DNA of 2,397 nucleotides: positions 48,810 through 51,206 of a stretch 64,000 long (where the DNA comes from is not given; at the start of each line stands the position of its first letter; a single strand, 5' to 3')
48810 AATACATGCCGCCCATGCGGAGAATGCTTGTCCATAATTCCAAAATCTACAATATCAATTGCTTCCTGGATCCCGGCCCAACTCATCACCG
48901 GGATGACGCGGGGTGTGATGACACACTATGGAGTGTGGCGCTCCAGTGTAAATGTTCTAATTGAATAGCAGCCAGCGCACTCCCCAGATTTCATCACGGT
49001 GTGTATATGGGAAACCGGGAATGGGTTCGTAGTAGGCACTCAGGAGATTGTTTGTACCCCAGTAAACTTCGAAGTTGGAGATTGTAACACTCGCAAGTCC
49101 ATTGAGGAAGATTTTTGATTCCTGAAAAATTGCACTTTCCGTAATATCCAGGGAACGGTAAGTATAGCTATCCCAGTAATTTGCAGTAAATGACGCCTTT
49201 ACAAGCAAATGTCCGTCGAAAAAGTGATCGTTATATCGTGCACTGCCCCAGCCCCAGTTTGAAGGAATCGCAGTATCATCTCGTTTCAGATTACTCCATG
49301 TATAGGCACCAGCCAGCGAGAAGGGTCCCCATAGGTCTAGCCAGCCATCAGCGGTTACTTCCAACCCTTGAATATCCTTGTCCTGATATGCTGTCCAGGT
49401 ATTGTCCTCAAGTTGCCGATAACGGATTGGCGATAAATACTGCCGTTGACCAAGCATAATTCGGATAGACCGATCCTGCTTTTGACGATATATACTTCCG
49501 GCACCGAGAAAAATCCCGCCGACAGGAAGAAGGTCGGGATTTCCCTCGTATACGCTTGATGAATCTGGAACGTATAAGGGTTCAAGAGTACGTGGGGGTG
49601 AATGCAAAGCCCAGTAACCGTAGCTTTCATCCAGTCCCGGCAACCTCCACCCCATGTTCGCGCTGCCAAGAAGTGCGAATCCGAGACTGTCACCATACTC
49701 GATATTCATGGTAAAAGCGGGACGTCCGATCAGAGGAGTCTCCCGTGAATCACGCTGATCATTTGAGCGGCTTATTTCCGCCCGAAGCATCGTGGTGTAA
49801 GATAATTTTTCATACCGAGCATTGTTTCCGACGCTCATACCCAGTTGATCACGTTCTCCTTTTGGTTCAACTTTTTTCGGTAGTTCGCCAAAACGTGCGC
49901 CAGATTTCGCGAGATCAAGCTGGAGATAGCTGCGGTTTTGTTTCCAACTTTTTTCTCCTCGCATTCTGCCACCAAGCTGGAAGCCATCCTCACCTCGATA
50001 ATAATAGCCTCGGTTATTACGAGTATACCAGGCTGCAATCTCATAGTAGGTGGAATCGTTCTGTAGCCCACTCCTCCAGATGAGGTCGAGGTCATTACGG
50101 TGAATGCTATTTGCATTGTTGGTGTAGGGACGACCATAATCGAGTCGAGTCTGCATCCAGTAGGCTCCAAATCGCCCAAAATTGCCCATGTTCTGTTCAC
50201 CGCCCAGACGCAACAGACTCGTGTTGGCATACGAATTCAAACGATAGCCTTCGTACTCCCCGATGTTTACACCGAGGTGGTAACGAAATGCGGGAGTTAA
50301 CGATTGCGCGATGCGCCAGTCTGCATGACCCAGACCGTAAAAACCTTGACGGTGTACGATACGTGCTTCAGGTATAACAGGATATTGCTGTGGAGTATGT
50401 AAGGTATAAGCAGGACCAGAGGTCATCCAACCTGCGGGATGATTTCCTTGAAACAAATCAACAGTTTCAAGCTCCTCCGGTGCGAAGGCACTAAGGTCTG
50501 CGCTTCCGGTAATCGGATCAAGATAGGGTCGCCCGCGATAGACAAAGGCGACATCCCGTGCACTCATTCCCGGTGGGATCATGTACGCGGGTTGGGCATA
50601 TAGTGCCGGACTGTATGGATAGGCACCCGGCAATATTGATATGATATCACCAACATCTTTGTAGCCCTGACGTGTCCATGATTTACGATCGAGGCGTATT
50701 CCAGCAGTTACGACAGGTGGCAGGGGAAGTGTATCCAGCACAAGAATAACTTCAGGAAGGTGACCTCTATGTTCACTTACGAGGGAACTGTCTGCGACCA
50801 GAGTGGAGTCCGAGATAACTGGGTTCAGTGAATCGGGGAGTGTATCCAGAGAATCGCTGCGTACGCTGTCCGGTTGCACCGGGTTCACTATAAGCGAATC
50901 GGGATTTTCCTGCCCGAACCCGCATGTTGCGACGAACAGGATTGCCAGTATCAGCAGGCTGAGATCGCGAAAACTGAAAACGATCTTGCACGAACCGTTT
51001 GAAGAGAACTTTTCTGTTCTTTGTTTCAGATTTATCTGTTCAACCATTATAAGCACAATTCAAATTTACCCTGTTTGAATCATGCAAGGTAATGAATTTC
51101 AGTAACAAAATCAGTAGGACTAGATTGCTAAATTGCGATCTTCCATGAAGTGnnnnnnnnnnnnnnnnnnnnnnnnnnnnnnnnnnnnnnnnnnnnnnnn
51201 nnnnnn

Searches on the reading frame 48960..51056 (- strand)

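Call 4: search_protein_families(library=pfam, proteins=[window:48960-51056:-], max_evalue=0.01)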
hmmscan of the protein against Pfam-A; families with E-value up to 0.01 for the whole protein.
window:48960-51056:- (699 aa): 0 families

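Call 5: search_protein_families(library=ncbifam, proteins=[window:48960-51056:-], max_evalue=0.01)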
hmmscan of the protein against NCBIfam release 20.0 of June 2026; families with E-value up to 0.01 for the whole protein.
window:48960-51056:- (699 aa): 0 families

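Call 16: search_protein_families(library=pfam, proteins=[window:48960-51056:-], max_evalue=0.1)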
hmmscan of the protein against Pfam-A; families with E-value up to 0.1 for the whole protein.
window:48960-51056:- (699 aa): 1 family
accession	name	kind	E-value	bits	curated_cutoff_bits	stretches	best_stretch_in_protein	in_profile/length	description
PF07715.20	Plug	-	0.012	16.6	23.9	1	122-208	12-97/107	TonB-dependent Receptor Plug Domain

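Call 44: search_protein_families(library=ncbifam, proteins=[window:48960-51056:-], max_evalue=0.01)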
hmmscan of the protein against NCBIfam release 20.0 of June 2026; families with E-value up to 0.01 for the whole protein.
window:48960-51056:- (699 aa): 0 families
